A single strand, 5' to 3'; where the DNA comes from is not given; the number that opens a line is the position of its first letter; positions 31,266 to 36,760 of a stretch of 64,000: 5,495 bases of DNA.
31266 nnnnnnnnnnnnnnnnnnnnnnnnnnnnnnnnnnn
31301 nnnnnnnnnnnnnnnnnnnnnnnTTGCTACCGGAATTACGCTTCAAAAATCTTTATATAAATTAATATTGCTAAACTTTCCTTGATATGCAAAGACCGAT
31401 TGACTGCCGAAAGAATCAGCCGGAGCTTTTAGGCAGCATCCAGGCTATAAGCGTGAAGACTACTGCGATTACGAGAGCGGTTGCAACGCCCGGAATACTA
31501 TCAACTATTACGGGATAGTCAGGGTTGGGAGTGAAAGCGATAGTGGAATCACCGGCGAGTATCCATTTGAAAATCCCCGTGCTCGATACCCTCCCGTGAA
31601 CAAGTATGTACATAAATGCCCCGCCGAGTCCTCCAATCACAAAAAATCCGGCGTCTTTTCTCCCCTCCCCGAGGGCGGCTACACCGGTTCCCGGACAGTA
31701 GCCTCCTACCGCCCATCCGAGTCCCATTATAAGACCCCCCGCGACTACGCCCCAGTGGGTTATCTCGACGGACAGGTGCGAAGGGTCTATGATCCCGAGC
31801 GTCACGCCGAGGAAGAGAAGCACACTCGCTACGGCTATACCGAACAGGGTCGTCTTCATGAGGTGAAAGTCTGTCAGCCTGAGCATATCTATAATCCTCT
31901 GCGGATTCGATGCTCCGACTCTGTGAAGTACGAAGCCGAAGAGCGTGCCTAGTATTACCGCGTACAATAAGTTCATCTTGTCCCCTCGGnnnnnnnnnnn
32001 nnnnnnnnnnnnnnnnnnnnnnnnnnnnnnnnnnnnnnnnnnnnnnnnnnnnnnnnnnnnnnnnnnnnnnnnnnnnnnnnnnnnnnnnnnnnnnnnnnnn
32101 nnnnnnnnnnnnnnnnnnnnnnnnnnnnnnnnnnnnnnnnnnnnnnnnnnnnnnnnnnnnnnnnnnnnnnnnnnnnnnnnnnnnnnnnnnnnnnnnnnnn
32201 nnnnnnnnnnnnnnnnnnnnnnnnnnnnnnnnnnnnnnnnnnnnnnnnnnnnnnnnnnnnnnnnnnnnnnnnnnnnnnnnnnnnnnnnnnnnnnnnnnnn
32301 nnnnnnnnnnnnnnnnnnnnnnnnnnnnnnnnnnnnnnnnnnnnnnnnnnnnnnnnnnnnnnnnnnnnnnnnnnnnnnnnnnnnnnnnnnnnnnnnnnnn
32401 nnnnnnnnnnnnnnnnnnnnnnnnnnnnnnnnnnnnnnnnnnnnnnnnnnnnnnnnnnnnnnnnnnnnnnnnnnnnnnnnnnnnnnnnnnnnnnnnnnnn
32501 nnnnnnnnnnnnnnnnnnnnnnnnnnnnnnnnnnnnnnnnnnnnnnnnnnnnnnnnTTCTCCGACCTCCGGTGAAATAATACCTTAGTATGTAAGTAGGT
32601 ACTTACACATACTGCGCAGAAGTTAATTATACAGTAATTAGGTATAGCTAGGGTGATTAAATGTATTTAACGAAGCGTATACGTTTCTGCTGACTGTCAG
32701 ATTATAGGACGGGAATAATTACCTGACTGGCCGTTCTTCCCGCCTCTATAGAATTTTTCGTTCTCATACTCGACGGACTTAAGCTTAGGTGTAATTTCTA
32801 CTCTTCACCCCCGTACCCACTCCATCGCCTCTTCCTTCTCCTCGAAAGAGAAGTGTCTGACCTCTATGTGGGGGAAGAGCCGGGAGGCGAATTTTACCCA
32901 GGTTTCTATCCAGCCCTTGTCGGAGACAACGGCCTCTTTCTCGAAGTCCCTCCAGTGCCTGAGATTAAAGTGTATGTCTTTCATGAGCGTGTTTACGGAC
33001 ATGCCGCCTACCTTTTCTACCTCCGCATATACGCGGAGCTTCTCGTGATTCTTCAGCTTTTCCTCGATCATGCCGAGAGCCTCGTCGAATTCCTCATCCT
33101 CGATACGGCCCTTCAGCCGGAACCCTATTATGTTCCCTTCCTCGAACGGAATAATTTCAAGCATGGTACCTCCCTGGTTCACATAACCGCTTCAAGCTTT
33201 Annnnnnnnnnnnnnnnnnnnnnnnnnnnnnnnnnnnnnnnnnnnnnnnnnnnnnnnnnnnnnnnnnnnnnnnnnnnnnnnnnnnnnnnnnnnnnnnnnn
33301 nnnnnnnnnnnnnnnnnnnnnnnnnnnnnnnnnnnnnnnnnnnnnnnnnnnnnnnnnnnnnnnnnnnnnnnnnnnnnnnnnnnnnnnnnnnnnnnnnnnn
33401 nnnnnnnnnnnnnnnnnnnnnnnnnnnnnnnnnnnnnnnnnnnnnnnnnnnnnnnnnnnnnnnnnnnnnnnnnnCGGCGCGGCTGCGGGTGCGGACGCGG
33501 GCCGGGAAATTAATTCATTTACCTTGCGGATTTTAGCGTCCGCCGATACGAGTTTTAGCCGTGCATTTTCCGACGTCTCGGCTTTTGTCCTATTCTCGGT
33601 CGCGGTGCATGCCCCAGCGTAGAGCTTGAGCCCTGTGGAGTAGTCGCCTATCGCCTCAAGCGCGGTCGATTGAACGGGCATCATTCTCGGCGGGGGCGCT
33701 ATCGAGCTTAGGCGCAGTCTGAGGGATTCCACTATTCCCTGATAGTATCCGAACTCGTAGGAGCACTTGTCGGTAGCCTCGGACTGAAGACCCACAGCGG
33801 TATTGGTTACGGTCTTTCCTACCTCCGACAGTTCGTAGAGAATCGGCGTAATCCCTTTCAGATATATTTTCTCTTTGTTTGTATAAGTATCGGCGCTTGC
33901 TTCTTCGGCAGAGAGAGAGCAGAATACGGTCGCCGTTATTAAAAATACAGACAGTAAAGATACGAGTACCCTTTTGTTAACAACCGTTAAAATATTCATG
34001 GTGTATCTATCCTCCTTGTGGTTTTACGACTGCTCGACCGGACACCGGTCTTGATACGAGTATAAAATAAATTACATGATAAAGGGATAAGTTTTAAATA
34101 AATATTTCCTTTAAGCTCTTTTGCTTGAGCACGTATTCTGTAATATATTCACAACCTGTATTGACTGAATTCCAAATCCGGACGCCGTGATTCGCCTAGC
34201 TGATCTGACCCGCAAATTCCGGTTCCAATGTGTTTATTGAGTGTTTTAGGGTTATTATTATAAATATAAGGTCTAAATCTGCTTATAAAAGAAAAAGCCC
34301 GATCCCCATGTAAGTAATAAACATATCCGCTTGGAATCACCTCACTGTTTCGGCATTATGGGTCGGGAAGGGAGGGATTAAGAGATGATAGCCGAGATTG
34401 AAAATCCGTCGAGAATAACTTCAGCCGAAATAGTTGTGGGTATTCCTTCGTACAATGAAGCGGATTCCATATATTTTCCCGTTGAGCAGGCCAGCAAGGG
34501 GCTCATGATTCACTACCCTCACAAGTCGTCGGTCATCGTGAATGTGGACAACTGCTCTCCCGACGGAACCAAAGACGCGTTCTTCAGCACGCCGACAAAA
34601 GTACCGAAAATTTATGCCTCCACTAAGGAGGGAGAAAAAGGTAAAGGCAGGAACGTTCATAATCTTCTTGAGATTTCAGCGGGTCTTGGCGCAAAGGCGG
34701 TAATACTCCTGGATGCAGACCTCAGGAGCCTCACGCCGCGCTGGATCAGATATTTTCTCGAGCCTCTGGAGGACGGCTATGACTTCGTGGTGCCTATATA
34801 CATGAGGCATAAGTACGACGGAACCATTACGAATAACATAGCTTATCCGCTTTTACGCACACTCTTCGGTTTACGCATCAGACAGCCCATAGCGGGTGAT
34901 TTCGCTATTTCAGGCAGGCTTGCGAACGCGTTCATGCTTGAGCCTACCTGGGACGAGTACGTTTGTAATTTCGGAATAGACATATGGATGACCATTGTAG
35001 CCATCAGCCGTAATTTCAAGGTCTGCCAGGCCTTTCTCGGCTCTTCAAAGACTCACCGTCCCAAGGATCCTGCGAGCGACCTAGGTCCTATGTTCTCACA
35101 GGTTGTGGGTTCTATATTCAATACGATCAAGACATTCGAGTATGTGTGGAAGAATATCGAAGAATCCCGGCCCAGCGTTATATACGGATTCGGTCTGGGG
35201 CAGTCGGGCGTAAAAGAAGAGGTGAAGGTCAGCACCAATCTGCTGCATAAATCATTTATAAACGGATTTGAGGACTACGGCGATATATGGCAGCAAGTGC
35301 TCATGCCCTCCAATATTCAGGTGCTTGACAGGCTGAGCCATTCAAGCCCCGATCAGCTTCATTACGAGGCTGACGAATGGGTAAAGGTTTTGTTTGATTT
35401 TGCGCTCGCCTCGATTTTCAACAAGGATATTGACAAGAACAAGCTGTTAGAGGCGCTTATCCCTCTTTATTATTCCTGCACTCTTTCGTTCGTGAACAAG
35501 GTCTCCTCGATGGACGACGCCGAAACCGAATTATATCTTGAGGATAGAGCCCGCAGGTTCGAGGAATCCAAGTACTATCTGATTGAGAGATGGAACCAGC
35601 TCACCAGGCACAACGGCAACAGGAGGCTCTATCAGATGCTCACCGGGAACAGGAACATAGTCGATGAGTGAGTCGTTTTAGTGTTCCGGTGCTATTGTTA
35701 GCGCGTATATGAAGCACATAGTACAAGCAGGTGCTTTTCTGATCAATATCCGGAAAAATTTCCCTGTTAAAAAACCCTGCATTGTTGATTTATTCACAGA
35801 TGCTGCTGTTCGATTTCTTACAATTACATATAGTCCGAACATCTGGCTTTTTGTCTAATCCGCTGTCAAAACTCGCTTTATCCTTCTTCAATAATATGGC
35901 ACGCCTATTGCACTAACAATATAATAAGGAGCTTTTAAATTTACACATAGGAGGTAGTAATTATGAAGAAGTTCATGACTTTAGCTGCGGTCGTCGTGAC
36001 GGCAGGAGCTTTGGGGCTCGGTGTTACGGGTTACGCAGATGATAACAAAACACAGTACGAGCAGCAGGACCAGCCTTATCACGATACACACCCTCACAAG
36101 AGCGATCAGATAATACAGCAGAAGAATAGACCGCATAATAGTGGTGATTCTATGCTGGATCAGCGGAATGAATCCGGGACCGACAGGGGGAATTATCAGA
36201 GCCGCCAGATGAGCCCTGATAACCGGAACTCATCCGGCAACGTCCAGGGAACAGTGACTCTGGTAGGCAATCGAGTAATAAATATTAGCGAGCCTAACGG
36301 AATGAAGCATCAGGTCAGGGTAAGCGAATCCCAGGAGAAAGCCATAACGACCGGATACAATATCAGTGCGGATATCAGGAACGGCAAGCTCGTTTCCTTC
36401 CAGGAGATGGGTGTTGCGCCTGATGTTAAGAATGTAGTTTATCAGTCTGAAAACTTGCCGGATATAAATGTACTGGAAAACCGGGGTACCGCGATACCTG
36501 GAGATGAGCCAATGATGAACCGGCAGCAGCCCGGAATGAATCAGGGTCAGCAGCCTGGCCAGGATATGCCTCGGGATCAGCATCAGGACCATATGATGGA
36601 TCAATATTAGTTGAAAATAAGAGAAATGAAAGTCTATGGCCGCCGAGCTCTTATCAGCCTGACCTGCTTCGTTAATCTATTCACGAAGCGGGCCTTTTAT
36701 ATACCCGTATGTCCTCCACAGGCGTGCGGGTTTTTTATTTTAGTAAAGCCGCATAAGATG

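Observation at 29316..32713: Near-identical palindromic -10-overlapping motif upstream of both the cbb3 oxidase operon and the YeeE/YedE sulfur-transporter operon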

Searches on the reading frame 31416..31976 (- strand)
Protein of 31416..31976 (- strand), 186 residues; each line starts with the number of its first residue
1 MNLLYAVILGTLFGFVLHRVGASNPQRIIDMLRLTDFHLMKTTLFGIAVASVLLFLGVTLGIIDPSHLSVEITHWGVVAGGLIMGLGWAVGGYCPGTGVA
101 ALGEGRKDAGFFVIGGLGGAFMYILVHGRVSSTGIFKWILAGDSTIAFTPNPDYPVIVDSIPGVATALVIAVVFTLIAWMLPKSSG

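Call 7: search_protein_families(library=pfam, proteins=[window:31416-31976:-])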
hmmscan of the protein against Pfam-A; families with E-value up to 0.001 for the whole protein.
window:31416-31976:- (186 aa): 2 families
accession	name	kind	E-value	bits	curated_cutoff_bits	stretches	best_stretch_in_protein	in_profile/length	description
PF04143.19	Sulf_transp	-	2.8e-12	47.3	27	1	30-181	12-148/310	Sulphur transport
PF20398.3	DUF6691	-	3.6e-07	31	27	1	1-128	1-135/142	Family of unknown function (DUF6691)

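Call 38: search_protein_families(library=ncbifam, proteins=[window:31416-31976:-], max_evalue=0.00001)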
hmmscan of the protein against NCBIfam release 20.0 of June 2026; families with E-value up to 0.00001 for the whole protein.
window:31416-31976:- (186 aa): 1 family
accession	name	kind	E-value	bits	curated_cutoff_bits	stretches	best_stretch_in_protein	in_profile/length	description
NF052577.1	ThSTportTsuASprch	equivalog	6.1e-08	32.4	400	1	6-165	5-154/330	thiosulfate transporter TsuA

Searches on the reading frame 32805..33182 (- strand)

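Call 8: search_protein_families(library=pfam, proteins=[window:32805-33182:-])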
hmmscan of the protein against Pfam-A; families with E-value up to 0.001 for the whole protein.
window:32805-33182:- (125 aa): 1 family
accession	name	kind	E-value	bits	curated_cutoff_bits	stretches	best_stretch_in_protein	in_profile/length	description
PF11964.13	SpoIIAA-like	-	3.2e-27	95.7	25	1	18-124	1-106/106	SpoIIAA-like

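Call 38: search_protein_families(library=ncbifam, proteins=[window:32805-33182:-], max_evalue=0.00001)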
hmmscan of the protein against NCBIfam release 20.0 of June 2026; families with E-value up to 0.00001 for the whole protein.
window:32805-33182:- (125 aa): 0 families

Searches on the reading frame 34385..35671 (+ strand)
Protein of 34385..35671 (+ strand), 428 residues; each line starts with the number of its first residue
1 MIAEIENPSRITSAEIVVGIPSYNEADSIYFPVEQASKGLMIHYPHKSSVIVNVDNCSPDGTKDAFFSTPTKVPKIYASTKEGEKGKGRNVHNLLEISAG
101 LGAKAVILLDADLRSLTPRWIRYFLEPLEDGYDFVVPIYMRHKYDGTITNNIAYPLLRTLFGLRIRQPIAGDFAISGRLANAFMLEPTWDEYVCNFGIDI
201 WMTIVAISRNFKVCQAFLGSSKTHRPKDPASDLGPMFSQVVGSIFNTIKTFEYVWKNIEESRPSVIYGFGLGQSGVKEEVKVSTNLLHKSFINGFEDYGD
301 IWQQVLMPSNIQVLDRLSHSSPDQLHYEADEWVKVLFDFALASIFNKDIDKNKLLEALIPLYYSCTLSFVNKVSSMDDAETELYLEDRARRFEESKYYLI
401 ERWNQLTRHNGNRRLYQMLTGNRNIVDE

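Call 8: search_protein_families(library=pfam, proteins=[window:34385-35671:+])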
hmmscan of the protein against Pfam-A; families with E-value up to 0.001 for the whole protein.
window:34385-35671:+ (428 aa): 2 families
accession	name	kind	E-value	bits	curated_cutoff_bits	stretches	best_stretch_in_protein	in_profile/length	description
PF00535.33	Glycos_transf_2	-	2.8e-10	40.8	23.3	1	18-151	2-127/168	Glycosyl transferase family 2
PF21969.2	MGS_GT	-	0.00013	22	27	1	103-237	93-230/239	Mannosylglycerate synthase, GT domain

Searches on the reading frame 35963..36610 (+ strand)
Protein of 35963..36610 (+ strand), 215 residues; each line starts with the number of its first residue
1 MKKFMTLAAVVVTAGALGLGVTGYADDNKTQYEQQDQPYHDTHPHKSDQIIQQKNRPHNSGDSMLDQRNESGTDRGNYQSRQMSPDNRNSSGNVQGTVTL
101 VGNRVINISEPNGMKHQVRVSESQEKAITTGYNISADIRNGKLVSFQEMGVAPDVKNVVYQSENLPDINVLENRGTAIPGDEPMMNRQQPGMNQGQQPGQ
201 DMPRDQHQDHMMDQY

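Call 8: search_protein_families(library=pfam, proteins=[window:35963-36610:+])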
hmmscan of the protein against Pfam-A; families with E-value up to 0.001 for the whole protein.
window:35963-36610:+ (215 aa): 0 families

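Call 75: search_protein_families(library=pfam, proteins=[window:35963-36610:+], max_evalue=1)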
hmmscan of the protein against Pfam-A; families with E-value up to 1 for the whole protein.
window:35963-36610:+ (215 aa): 1 family
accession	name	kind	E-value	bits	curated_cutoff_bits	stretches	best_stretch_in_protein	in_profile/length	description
PF24334.1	DUF7502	-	0.44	10.3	27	0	8-93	164-247/281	Family of unknown function (DUF7502)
